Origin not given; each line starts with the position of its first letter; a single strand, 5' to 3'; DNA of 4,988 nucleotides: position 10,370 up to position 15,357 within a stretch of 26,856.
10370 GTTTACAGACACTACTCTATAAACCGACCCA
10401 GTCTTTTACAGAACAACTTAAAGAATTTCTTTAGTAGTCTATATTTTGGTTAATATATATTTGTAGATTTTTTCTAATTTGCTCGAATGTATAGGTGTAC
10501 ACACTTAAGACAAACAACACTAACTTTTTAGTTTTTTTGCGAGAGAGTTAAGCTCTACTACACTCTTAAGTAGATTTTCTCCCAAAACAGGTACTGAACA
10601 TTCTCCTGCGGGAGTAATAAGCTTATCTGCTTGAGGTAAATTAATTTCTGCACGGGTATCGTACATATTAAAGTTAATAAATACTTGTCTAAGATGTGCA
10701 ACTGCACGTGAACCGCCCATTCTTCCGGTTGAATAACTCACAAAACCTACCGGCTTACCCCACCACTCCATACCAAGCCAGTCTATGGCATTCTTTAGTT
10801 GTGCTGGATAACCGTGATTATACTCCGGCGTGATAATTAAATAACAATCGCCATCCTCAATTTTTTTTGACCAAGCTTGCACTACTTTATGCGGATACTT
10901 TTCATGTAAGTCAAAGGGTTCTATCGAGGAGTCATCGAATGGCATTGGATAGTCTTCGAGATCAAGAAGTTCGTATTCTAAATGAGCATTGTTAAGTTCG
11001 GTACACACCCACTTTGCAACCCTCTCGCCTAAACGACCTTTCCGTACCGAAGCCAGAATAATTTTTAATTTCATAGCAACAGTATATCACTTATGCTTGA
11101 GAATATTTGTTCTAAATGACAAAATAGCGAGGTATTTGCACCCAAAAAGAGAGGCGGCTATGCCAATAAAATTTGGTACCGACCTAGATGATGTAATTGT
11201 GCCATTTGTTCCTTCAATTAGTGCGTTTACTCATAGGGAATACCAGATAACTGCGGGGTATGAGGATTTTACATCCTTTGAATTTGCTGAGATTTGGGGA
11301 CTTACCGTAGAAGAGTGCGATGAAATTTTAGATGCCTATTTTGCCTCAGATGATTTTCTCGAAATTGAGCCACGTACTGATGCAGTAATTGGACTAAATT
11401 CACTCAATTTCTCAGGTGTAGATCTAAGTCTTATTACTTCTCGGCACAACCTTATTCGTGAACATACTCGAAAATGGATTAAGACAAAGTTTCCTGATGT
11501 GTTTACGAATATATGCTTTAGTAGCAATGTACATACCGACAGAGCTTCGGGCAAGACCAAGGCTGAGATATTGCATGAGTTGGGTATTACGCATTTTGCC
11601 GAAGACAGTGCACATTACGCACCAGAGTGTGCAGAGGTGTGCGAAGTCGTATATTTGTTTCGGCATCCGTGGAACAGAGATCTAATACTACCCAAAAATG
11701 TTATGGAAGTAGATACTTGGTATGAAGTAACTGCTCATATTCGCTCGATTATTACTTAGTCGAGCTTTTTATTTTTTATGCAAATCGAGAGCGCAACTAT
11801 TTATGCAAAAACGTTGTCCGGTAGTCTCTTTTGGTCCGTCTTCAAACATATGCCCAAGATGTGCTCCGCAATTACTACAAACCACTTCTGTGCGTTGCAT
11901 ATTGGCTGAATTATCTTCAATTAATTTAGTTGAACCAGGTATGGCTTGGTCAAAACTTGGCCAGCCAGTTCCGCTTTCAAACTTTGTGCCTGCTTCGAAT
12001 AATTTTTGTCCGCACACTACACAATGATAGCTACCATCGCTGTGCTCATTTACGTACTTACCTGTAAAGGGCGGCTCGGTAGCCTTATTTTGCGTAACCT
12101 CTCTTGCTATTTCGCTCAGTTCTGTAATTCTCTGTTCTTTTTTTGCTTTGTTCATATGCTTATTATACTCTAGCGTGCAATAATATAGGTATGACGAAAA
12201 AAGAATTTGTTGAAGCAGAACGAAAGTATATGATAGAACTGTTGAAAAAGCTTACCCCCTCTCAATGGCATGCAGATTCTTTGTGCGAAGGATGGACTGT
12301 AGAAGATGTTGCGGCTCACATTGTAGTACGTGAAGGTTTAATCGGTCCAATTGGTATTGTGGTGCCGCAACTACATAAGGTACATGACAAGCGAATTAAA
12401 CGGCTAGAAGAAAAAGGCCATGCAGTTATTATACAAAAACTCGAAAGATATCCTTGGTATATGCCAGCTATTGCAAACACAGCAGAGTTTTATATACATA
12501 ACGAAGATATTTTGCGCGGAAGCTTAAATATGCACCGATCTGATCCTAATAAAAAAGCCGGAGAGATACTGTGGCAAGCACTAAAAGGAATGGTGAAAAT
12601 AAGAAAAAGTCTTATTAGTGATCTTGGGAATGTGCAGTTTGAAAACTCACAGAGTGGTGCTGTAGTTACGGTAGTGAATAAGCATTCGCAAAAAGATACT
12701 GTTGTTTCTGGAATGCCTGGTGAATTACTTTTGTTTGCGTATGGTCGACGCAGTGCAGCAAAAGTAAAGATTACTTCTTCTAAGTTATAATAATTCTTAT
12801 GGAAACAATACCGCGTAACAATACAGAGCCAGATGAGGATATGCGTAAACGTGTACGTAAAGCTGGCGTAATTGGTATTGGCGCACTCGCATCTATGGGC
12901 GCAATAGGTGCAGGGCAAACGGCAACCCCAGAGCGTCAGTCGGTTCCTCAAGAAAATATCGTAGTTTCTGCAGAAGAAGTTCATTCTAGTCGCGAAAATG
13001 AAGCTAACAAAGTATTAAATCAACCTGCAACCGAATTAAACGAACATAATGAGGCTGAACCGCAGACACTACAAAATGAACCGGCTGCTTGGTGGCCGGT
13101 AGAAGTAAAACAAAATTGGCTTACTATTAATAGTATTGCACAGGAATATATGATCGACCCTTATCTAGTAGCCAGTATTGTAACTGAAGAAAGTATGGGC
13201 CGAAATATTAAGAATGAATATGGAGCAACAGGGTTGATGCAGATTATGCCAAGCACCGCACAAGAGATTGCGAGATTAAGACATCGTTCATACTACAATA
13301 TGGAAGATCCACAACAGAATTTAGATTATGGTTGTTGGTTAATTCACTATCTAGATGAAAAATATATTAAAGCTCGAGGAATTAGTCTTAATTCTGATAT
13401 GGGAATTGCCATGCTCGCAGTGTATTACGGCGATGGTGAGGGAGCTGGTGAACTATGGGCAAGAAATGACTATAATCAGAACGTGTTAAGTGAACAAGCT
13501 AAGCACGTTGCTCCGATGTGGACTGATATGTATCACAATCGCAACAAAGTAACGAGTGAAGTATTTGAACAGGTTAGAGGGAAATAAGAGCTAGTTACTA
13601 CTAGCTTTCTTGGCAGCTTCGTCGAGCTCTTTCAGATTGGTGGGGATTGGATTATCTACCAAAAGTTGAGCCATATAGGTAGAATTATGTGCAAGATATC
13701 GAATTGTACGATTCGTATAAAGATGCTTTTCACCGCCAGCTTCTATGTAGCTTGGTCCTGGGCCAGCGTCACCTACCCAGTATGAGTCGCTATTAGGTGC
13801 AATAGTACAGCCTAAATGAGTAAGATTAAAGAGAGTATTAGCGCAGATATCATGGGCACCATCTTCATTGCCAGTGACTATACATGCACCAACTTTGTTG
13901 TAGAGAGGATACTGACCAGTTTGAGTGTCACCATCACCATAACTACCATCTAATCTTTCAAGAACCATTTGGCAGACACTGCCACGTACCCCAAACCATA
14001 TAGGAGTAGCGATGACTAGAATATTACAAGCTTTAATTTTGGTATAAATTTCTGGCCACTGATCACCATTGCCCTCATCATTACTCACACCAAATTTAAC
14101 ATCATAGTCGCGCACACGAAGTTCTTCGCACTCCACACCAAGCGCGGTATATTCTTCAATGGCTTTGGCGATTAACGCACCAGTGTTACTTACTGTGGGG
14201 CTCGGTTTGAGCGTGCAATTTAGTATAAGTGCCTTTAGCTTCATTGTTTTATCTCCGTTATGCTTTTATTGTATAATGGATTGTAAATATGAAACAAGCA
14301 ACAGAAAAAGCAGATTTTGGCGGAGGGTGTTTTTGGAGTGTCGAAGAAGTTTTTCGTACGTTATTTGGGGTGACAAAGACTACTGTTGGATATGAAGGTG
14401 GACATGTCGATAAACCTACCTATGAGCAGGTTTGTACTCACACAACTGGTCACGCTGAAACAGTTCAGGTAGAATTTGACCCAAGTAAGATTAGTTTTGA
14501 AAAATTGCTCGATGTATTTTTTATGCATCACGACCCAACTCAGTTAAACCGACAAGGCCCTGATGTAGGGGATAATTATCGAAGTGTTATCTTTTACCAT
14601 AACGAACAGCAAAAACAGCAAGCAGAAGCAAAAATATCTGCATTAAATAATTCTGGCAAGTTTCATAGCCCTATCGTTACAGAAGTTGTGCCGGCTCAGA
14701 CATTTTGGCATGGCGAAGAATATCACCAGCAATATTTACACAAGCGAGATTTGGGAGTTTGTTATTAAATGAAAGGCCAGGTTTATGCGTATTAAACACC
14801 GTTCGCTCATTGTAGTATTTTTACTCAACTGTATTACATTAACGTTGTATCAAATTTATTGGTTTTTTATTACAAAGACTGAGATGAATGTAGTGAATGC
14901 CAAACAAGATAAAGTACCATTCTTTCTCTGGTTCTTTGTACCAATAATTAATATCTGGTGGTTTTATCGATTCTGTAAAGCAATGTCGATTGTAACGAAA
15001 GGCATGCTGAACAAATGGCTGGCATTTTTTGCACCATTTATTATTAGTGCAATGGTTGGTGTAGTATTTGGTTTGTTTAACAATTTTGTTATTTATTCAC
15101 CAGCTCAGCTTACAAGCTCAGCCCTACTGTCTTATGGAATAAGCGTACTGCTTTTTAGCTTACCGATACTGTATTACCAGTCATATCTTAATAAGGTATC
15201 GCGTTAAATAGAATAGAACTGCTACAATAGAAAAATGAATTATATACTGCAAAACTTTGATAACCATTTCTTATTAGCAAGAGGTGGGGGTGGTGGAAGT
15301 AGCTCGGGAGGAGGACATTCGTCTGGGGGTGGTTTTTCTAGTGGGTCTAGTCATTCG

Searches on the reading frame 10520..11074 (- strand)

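Call 34: search_protein_families(library=pfam, proteins=[window:10520-11074:-], max_evalue=0.0001)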
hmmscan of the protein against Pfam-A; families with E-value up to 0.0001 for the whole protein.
window:10520-11074:- (184 aa): 2 families
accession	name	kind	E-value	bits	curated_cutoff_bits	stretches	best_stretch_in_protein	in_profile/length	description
PF03358.20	FMN_red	-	3.7e-40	137.4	24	1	1-149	1-150/152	NADPH-dependent FMN reductase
PF02525.22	Flavodoxin_2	-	1.4e-09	38.4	27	1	1-99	1-102/198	Flavodoxin-like fold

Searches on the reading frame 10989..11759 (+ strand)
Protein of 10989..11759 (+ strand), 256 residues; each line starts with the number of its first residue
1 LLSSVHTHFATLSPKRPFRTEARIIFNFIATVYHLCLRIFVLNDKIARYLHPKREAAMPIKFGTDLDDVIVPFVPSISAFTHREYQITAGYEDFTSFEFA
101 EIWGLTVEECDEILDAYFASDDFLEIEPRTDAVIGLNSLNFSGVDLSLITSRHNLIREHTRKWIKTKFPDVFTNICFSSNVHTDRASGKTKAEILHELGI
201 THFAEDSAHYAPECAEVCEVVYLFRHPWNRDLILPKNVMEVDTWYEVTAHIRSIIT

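Call 34: search_protein_families(library=pfam, proteins=[window:10989-11759:+], max_evalue=0.0001)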
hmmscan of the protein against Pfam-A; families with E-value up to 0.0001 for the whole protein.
window:10989-11759:+ (256 aa): 1 family
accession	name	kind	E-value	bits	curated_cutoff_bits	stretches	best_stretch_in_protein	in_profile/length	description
PF06941.18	NT5C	-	1.2e-05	25.7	24.8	1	62-182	4-125/180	5' nucleotidase, deoxy (Pyrimidine), cytosolic type C protein (NT5C)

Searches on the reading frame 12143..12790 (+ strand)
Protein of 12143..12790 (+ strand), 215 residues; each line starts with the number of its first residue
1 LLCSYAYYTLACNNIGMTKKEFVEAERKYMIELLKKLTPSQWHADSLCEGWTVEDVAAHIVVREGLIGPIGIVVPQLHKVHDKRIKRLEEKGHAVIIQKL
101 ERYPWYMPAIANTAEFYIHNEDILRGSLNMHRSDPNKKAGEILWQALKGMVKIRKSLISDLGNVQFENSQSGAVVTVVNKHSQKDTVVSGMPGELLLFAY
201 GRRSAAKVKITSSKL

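Call 34: search_protein_families(library=pfam, proteins=[window:12143-12790:+], max_evalue=0.0001)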
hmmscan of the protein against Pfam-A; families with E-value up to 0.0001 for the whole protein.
window:12143-12790:+ (215 aa): 1 family
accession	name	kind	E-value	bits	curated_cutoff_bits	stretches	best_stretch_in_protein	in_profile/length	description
PF11716.13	MDMPI_N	-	2.7e-08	35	24.2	1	24-61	2-39/140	Mycothiol maleylpyruvate isomerase N-terminal domain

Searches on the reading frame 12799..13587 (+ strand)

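Call 34: search_protein_families(library=pfam, proteins=[window:12799-13587:+], max_evalue=0.0001)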
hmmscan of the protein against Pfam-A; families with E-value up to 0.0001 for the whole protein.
window:12799-13587:+ (262 aa): 1 family
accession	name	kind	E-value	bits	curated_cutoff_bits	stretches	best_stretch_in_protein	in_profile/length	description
PF01464.25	SLT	-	1.5e-16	60.5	21.3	1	110-227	3-111/117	Transglycosylase SLT domain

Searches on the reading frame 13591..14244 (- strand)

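Call 34: search_protein_families(library=pfam, proteins=[window:13591-14244:-], max_evalue=0.0001)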
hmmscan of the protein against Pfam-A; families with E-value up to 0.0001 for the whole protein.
window:13591-14244:- (217 aa): 1 family
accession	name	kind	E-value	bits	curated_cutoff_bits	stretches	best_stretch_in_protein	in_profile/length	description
PF03358.20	FMN_red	-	1.8e-12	47.5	24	1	4-151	2-142/152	NADPH-dependent FMN reductase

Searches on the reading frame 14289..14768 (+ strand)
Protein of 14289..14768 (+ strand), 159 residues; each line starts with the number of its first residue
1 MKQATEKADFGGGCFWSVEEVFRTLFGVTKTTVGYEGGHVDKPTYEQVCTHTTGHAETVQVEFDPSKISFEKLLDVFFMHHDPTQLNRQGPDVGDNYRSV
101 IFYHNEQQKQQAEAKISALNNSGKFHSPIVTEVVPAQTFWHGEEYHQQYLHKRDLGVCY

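Call 3: search_protein_families(library=pfam, proteins=[window:14289-14768:+], max_evalue=1)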
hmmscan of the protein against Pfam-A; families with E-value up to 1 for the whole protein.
window:14289-14768:+ (159 aa): 2 families
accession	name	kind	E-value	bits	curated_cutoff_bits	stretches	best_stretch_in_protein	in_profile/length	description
PF01625.27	PMSR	-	1.5e-64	217.3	23.7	1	8-158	2-152/153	Peptide methionine sulfoxide reductase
PF00403.32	HMA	-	0.22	12.3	24.8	0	56-74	35-53/62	Heavy-metal-associated domain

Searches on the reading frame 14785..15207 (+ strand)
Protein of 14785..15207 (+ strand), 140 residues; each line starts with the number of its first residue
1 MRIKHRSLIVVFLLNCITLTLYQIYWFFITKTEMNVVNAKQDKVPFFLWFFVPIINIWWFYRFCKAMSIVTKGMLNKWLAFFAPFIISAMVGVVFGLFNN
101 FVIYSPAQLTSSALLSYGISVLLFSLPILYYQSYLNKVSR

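Call 3: search_protein_families(library=pfam, proteins=[window:14785-15207:+], max_evalue=1)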
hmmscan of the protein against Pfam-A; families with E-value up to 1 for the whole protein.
window:14785-15207:+ (140 aa): 2 families
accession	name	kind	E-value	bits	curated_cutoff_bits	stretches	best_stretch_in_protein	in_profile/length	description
PF14018.11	DUF4234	-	1.8e-08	34.8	25.3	1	6-67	1-68/70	Domain of unknown function (DUF4234)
PF06024.17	Orf78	-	0.1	13.4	29.4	1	8-38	65-95/101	Orf78 (ac78)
